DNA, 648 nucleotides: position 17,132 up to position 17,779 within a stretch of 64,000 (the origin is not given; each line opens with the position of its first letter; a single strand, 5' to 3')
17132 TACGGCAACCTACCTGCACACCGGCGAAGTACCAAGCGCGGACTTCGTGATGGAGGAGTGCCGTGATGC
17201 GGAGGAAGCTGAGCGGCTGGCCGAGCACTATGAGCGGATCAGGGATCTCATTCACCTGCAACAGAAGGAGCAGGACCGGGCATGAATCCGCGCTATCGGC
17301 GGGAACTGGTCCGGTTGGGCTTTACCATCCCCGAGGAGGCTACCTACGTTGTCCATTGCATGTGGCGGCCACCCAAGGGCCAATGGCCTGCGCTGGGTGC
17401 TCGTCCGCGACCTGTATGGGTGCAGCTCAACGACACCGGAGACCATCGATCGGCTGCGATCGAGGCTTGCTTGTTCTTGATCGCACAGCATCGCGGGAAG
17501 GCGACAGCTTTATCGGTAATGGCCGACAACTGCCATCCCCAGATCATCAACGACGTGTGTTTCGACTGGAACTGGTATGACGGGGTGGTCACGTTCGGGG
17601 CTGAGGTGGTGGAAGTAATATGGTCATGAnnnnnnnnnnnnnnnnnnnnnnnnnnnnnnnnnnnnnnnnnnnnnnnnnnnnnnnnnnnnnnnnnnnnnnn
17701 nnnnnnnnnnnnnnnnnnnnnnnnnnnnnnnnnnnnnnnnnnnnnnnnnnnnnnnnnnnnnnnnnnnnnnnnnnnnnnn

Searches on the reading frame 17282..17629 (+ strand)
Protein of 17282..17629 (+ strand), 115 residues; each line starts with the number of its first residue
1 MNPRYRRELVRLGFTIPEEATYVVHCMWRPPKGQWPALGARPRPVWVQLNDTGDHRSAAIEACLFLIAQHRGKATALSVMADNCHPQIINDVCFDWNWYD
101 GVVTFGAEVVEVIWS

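Call 3: search_protein_families(library=pfam, proteins=[window:17282-17629:+], max_evalue=0.1)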
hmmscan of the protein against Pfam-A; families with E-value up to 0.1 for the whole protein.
window:17282-17629:+ (115 aa): 1 family
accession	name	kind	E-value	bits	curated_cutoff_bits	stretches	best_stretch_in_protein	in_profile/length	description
PF22411.1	Mre11_2nd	-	0.036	14.5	27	1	5-31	14-40/59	Mre11 nuclease, second domain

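Call 4: search_protein_families(library=padloc, proteins=[window:17282-17629:+], max_evalue=0.1)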
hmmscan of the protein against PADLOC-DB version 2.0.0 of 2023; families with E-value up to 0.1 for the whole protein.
window:17282-17629:+ (115 aa): 0 families

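Call 5: search_protein_families(library=ncbifam, proteins=[window:17282-17629:+], max_evalue=0.1)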
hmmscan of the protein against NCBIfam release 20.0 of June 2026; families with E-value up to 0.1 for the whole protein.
window:17282-17629:+ (115 aa): 0 families
